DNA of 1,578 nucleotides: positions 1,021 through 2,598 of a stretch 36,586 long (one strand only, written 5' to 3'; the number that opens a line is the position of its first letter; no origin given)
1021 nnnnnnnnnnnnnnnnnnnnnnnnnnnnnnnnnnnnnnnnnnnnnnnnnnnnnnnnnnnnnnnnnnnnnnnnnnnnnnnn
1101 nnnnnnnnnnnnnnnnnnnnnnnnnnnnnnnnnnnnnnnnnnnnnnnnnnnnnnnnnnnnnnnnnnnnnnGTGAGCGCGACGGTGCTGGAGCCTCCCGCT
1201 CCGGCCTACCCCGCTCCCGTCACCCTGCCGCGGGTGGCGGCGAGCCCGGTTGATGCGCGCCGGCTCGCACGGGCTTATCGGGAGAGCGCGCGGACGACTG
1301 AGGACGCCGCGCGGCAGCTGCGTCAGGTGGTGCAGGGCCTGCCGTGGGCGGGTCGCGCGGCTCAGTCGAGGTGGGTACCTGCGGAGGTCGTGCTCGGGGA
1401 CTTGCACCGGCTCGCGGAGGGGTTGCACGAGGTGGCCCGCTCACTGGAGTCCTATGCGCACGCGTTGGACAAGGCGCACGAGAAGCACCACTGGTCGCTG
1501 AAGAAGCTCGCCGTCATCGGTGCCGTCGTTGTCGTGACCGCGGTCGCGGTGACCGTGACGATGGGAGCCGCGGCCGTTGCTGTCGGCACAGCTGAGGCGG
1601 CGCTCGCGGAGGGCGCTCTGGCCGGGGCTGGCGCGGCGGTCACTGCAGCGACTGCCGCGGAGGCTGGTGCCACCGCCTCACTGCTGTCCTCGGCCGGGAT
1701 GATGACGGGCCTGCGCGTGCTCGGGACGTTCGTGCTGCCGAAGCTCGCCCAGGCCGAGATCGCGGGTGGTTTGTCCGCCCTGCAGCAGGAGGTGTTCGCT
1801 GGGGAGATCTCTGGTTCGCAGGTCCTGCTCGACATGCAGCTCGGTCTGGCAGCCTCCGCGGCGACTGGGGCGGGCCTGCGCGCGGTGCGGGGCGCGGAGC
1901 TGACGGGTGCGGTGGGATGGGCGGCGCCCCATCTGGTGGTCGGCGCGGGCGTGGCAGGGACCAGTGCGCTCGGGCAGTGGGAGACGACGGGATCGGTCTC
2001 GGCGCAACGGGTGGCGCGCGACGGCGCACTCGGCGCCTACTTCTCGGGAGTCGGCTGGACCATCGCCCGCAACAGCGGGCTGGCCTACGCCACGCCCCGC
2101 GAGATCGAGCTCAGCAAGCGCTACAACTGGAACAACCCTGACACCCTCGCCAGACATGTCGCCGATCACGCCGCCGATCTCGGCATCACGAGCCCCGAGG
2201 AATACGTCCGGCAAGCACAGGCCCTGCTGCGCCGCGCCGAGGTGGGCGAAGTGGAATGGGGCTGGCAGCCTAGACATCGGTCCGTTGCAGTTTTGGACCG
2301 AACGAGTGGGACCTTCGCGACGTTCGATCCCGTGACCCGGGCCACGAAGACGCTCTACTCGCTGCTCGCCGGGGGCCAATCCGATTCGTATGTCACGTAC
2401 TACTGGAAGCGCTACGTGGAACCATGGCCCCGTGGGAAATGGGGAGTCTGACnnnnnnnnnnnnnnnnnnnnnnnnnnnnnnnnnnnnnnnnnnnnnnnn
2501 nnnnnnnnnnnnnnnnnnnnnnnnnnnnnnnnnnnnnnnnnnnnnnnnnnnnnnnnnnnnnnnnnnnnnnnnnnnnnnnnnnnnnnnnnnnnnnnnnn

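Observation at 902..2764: Translationally coupled three-gene cassette resembling a type VII-style polymorphic toxin/immunity module with no recognisable toxin family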

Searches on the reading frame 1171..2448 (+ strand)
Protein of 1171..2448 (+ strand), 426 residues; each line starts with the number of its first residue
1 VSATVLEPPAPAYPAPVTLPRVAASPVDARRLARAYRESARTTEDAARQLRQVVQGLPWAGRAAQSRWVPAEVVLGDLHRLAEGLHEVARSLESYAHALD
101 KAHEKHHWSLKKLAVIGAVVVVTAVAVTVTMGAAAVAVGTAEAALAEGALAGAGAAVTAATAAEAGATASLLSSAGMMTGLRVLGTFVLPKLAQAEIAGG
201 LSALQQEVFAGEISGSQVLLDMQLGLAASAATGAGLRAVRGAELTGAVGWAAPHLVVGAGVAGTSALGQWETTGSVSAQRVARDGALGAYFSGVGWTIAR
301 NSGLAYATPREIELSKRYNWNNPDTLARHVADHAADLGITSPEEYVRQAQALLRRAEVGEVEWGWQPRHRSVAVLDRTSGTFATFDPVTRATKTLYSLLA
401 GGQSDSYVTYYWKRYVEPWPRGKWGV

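Call 3: search_protein_families(library=pfam, proteins=[window:1171-2448:+], max_evalue=10)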
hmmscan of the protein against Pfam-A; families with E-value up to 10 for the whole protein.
window:1171-2448:+ (426 aa): 2 families
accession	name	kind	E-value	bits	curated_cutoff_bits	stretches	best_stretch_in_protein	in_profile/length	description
PF22905.2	Hydro_N_hd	-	0.32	11.3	27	1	23-114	28-124/195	Hydrolase N-terminal helical domain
PF24410.1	wHTH-HSP90_Na-assoc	-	1.9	9.3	23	1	23-52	23-52/55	wHTH-Hsp90_Na associated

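Call 4: search_protein_families(library=ncbifam, proteins=[window:1171-2448:+], max_evalue=10)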
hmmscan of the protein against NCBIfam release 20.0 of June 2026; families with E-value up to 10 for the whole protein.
window:1171-2448:+ (426 aa): 3 families
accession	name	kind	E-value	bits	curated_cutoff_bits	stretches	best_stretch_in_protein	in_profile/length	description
TIGR01168.1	YSIRK_signal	domain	0.48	10.2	20.2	1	102-136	4-38/40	YSIRK-type signal peptide-containing protein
TIGR04032.1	toxin_SdpC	subfamily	1.3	8.8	99.2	1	73-145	71-140/172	sporulation delaying protein family toxin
NF004974.0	PRK06347.1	equivalog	2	7.3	701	1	103-165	15-77/592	1,4-beta-N-acetylmuramoylhydrolase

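Call 7: find_homologous_proteins(query=window:1171-2448:+)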
Query window:1171-2448:+ (426 aa): 14 proteins with E <= 0.001 among 8000 candidates.
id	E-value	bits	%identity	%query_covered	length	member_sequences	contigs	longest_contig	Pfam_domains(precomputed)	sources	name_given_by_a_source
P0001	1.5e-267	905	100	100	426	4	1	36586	-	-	-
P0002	2.1e-198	677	81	97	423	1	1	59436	-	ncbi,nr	ncbi:MAG: hypothetical protein QOJ92_998 [Frankiales bacterium]|nr:hypothetical protein [Frankiales 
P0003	3.5e-170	584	68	96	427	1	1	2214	-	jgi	jgi:hypothetical protein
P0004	2.1e-159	549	64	100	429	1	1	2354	-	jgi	jgi:hypothetical protein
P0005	3.1e-135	469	61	89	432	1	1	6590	-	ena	-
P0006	2.9e-110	387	60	81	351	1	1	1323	-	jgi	jgi:hypothetical protein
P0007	4.7e-108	380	54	91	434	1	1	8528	-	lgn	-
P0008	4.7e-30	123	43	44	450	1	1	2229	PF06013.19,PF18431.7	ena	-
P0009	1.4e-29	121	43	44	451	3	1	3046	PF06013.19,PF18431.7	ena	-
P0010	3.1e-29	120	43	48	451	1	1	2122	PF18431.7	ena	-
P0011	2.1e-27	114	41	51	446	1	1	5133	PF18431.7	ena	-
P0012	3.3e-21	94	39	46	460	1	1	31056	PF18431.7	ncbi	-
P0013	6.5e-17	80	33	52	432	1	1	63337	-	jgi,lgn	jgi:uncharacterized protein YukE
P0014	7.9e-15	73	36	26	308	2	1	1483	PF06013.19,PF25547.2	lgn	-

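Call 9: search_protein_families(library=pfam, alignment_id=A1, max_evalue=0.1)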
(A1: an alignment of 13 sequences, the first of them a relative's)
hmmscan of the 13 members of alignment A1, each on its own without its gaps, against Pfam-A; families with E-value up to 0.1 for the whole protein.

A. member 1, P0001 (426 aa): 0 families

B. families by the number of members that match (of 13 scanned): 8 families
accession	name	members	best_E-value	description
PF06013.18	WXG100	8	6.5e-07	Proteins of 100 residues with WXG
PF18431.6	RNAse_A_bac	5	1.3e-18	Bacterial CdiA-CT RNAse A domain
PF25547.1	WXG100_2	5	1.6e-05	WXG100 like domain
PF20225.4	DUF6584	1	0.00058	Family of unknown function (DUF6584)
PF19901.4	DUF6374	1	0.0035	Family of unknown function (DUF6374)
PF22752.1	DUF488-N3i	1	0.073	Inactive DUF488-N3 subclade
PF07730.19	HisKA_3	1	0.081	Histidine kinase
PF09000.15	Cytotoxic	1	0.098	Cytotoxic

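Call 13: find_encoding_contigs(protein=P0002, flank=10000, max_places=3)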
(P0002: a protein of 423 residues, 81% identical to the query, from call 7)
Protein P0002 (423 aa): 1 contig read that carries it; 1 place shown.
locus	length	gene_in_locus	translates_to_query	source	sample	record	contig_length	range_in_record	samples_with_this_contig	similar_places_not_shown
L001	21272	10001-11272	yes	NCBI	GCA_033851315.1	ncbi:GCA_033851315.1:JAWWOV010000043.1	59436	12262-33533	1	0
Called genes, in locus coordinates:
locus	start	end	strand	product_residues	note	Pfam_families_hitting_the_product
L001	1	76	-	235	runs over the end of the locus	PF00300:His_Phos_1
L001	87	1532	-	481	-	PF07690:MFS_1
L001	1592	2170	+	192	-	PF00440:TetR_N, PF13305:TetR_C_33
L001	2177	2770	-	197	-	-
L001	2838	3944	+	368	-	PF03061:4HBT (faint)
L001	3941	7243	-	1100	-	PF00211:Guanylate_cyc, PF13191:AAA_16, PF13401:AAA_22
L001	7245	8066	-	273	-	PF00581:Rhodanese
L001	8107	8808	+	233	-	PF01738:DLH, PF00561:Abhydrolase_1 (faint), PF12146:Hydrolase_4 (faint), PF00326:Peptidase_S9 (faint)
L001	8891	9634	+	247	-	PF00563:EAL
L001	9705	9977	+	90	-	-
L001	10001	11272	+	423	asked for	-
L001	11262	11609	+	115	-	-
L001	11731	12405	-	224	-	PF00588:SpoU_methylase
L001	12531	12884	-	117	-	PF00166:Cpn10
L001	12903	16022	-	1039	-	PF08448:PAS_4, PF01590:GAF, PF13185:GAF_2, PF01590:GAF, PF13185:GAF_2, PF01590:GAF, PF13185:GAF_2, PF07228:SpoIIE, +3 more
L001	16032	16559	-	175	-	PF04073:tRNA_edit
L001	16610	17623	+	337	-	PF04055:Radical_SAM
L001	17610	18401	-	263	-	PF00574:CLP_protease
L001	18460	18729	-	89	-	-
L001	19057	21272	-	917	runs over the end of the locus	PF01590:GAF, PF13185:GAF_2 (faint), PF08448:PAS_4 (weak), PF02518:HATPase_c (faint), PF07228:SpoIIE, PF13581:HATPase_c_2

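Call 18: find_encoding_contigs(protein=P0005, flank=6000, max_places=2)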
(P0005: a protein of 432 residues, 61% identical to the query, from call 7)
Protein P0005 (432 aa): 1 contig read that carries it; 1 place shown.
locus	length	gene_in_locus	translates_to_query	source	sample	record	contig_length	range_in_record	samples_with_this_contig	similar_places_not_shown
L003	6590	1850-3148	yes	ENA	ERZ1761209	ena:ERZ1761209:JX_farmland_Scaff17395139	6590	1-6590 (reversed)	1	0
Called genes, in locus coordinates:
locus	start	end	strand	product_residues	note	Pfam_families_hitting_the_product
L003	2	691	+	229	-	?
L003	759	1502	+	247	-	PF00563:EAL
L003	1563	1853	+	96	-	PF06013:WXG100 (weak), PF10824:T7SS_ESX_EspC (weak)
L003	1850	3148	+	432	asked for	-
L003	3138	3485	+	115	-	-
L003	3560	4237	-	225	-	PF00588:SpoU_methylase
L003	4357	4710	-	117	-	PF00166:Cpn10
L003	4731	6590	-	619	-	?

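Call 19: find_encoding_contigs(protein=P0007, flank=8000, max_places=2)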
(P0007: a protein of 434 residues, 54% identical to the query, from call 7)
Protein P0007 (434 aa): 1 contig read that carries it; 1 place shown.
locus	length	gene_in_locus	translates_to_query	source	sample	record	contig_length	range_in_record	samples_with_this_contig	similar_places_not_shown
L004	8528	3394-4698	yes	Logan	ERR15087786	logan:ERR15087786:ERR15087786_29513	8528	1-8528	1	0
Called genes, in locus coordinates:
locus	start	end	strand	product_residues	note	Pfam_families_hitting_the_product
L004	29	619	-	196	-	PF00730:HhH-GPD (weak)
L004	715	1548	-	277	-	PF00581:Rhodanese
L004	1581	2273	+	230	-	PF12740:PETase (weak), PF01738:DLH, PF12146:Hydrolase_4 (faint)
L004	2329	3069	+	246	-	PF00563:EAL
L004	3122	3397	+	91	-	-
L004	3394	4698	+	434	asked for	-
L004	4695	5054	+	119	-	-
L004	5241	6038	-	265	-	PF00588:SpoU_methylase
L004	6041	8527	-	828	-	?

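Call 20: find_encoding_contigs(protein=P0004, flank=3000, max_places=2)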
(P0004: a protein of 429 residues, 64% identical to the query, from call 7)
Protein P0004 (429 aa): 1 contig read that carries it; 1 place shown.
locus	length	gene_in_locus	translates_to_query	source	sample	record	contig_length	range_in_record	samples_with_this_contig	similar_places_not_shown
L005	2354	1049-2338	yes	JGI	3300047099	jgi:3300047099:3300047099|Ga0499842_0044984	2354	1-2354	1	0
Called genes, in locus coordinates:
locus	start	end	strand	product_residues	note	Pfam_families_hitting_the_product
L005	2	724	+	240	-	?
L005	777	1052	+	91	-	-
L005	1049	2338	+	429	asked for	-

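Call 21: find_encoding_contigs(protein=P0003, flank=3000, max_places=2)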
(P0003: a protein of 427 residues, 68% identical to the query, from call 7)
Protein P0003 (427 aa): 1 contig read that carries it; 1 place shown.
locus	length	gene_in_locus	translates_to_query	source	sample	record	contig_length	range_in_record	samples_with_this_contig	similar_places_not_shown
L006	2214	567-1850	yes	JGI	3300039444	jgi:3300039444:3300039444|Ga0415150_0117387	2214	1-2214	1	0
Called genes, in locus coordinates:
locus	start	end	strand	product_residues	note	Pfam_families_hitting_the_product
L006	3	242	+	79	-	?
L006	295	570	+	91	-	-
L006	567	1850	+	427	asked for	-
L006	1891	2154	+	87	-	-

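Call 39: find_encoding_contigs(protein=P0012, flank=10000, max_places=2)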
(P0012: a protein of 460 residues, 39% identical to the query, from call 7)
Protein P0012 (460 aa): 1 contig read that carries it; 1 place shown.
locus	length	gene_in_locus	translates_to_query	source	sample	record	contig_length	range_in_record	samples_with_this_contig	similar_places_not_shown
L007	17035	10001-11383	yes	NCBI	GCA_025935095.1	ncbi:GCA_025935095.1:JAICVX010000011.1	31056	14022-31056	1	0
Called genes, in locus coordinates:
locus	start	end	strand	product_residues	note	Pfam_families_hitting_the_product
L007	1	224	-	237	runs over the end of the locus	PF00588:SpoU_methylase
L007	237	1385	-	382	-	PF00487:FA_desaturase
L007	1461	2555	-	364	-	PF00970:FAD_binding_6, PF00175:NAD_binding_1, PF00111:Fer2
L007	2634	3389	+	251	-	PF21943:TetR_C_46 (faint), PF00440:TetR_N, PF19344:TetR_C_32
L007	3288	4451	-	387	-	PF09298:FAA_hydrolase_N, PF01557:FAA_hydrolase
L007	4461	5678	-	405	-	PF04209:HgmA_C (weak)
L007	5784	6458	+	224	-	PF19844:DUF6319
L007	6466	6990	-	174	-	PF13302:Acetyltransf_3, PF13420:Acetyltransf_4 (weak), PF00583:Acetyltransf_1, PF13523:Acetyltransf_8, PF13508:Acetyltransf_7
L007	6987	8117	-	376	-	-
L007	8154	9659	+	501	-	PF04675:DNA_ligase_A_N (weak), PF01068:DNA_ligase_A_M, PF09414:RNA_ligase, PF04679:DNA_ligase_A_C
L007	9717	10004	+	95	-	-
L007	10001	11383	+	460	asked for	PF18431:RNAse_A_bac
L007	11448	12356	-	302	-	PF00106:adh_short, PF08659:KR, PF13561:adh_short_C2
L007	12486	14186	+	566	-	PF01343:Peptidase_S49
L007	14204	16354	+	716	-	PF04632:FUSC, PF13515:FUSC_2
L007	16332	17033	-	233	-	?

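Call 40: find_encoding_contigs(protein=P0013, flank=10000, max_places=2)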
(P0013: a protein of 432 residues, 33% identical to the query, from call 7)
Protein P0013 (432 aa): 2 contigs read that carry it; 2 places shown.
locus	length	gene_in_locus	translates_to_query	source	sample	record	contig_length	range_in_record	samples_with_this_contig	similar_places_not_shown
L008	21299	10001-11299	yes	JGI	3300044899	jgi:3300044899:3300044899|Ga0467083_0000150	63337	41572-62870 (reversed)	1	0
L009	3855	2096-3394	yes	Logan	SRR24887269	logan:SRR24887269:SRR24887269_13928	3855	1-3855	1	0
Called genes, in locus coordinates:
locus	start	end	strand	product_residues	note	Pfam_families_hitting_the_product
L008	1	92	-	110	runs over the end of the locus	-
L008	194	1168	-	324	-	PF19187:HTH_PafC, PF13280:WYL, PF25583:WCX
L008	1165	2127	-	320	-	PF13280:WYL, PF25583:WCX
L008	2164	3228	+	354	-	PF12982:DUF3866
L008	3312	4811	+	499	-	PF00672:HAMP, PF00211:Guanylate_cyc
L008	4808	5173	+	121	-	PF02656:DUF202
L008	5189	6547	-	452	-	PF03136:Pup_ligase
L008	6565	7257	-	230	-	PF00227:Proteasome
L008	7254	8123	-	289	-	PF00227:Proteasome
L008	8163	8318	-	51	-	-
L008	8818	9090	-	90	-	PF05639:Pup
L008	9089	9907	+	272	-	-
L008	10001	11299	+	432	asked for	-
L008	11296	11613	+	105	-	-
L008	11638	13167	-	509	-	PF03136:Pup_ligase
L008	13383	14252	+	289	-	-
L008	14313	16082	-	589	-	PF13191:AAA_16 (faint), PF17758:Prot_ATP_ID_OB_N, PF16450:Prot_ATP_ID_OB_C, PF00004:AAA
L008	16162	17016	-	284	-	PF14801:TrmI-like_N, PF01135:PCMT (weak), PF08704:GCD14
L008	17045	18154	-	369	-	PF13398:Peptidase_M50B (weak), PF02163:Peptidase_M50, PF00571:CBS (weak)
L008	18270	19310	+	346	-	PF00756:Esterase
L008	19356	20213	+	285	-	PF12705:PDDEXK_1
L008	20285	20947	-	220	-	PF00702:Hydrolase, PF12710:HAD, PF13419:HAD_2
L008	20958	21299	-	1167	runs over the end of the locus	PF02574:S-methyl_trans, PF00809:Pterin_bind, PF02607:B12-binding_2, PF02310:B12-binding, PF02965:Met_synt_B12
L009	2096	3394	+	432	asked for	-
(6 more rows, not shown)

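Call 41: predict_structure(alignment_id=A1)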
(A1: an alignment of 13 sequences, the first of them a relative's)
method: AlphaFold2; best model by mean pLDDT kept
length: 426 residues; sequences in the alignment: 13
mean_pLDDT: 53.0   pTM: 0.33
mean pLDDT of the five models: 53.0, 52.0, 51.1, 50.9, 49.6
residues with pLDDT >= 90: 40; 70-90: 63; 50-70: 90; < 50: 233
segments of 3 or more residues with pLDDT < 50: 1-25, 62-66, 103-209, 211-253, 258-264, 266-272, 274-276, 284-306
pLDDT, mean of each block of 10 residues (from residue 1): 29 28 49 59 65 60 48 56 60 64 42 32 34 26 25 31 29 27 32 40 43 43 39 31 35 48 47 48 48 41 47 68 70 83 87 90 87 92 87 88 87 84 49
secondary structure, 60 per line:
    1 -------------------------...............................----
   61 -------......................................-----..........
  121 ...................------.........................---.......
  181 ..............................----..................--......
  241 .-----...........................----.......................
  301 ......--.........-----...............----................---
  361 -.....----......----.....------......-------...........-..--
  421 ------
elements in order: H26-56 H68-105 H111-139 H146-170 H174-210 H215-232 H235-241 H247-273 H278-306 H309-317 H323-337 H342-357 E362-366 E371-376 E381-385 E392-397 H405-415

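Call 43: fold_search(model_id=the predicted structure, library=pdb)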
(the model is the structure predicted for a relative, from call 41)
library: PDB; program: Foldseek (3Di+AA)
matches with E <= 10: 95; with E <= 0.001: 0
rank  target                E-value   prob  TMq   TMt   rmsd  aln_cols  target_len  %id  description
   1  8ey4_A                1.9e-01  1.00  0.17  0.71   3.0        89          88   15  Contact-dependent growth inhibition toxin-immunity protein complex from E. coli O32:H37 (released 2023-11-08)
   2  3zbh_H                3.6e-01  1.00  0.18  0.75   2.5        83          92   20  Geobacillus thermodenitrificans EsxA crystal form I (released 2012-11-21)
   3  5cwi                  4.0e-01  0.63  0.23  0.38  14.1       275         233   15  Crystal structure of de novo designed helical repeat protein DHR18 (released 2015-12-16)
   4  2vs0_A                6.7e-01  1.00  0.17  0.78   2.2        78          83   19  Structural analysis of homodimeric staphylococcal aureus virulence factor EsxA (released 2008-08-26)
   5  2vs0_B                7.1e-01  0.97  0.16  0.67   3.5        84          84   19  Structural analysis of homodimeric staphylococcal aureus virulence factor EsxA (released 2008-08-26)
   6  2vrz_B                1.0e+00  0.95  0.16  0.67   3.4        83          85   19  Structural analysis of homodimeric staphylococcal aureus EsxA (released 2008-08-26)
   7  6xi6                  1.2e+00  0.14  0.15  0.22  21.8       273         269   14  Hierarchical design of multi-scale protein complexes by combinatorial assembly of oligomeric helical bundle and repeat p (released 2021-06-02)
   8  4j11_C                1.7e+00  0.97  0.19  0.81   2.7        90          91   13  The crystal structure of a secreted protein ESXB (wild-type, in P21 space group) from Bacillus anthracis str. sterne (released 2013-02-13)
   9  4j7k_C                1.9e+00  0.97  0.19  0.81   2.7        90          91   13  The crystal structure of a secreted protein EsxB (Mutant E54Q) from Bacillus anthracis str. Sterne (released 2013-03-06)
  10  4j41_A                2.2e+00  0.97  0.18  0.83   2.9        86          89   14  The crystal structure of a secreted protein EsxB (Mutant P67A) from Bacillus anthracis str. Sterne (released 2013-02-20)
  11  4j10_B                2.4e+00  0.96  0.18  0.85   1.7        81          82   15  The crystal structure of a secreted protein ESXB (SeMet-labeled) from Bacillus anthracis str. Sterne (released 2013-02-13)
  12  5n2s                  2.4e+00  0.03  0.10  0.10  26.4       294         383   14  Crystal structure of stabilized A1 receptor in complex with PSB36 at 3.3A resolution (released 2017-07-26)
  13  8qae_A                2.8e+00  0.07  0.14  0.22  15.2       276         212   15  X-ray crystal structure of a de novo designed single-chain antiparallel 6-helix alpha-helical barrel, sc-apCC-6-SLLA (released 2024-07-03)
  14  1c9u_A                3.2e+00  0.51  0.08  0.07   1.5        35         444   20  CRYSTAL STRUCTURE OF THE SOLUBLE QUINOPROTEIN GLUCOSE DEHYDROGENASE IN COMPLEX WITH PQQ (released 2000-02-04)
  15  2vrw_B                3.2e+00  0.03  0.12  0.13  21.9       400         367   10  Critical structural role for the PH and C1 domains of the Vav1 exchange factor (released 2008-06-17)
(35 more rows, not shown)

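Call 51: find_related_loci(query=A1, collection=genome_contigs, flank=10000)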
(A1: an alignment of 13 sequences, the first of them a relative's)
Query A1 (426 aa) in genome_contigs; peptide patterns used: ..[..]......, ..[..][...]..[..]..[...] (x = any residue, [..] = any of these).
87 stretches matched a pattern; 5 encode a relative of the query (tblastn E <= 1e-3); 5 distinct loci.
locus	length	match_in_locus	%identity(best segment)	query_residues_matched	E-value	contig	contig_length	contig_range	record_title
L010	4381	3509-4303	38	8-266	5e-23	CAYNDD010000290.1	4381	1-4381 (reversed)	MAG TPA_asm: uncultured Frankiaceae bacterium isolate binchicken_co54_360 genome assembly, contig: NODE_39132_length_438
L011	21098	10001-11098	34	8-337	4e-23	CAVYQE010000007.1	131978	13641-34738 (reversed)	MAG: uncultured Actinomycetota bacterium isolate MFD05502.bin.1.113 genome assembly, contig: contig_48498, whole genome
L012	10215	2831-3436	39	15-218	2e-17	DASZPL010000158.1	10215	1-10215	MAG TPA_asm: Mycobacteriales bacterium isolate SMAG_U5970 k141_159797, whole genome shotgun sequence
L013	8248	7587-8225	39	4-218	7e-14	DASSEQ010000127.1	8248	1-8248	MAG TPA_asm: Mycobacteriales bacterium isolate SMAG_U982 k141_1291071, whole genome shotgun sequence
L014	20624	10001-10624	40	8-214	1e-8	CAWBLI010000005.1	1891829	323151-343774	MAG: uncultured Actinomycetota bacterium isolate MFD04434.bin.2.76 genome assembly, contig: contig_4030, whole genome sh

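Call 59: search_dna_similar(query=window:1171-2448:+, collection=phages, mode=protein, max_evalue=0.001, max_rows=20)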
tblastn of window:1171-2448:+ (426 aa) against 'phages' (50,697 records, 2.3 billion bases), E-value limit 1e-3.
No match.
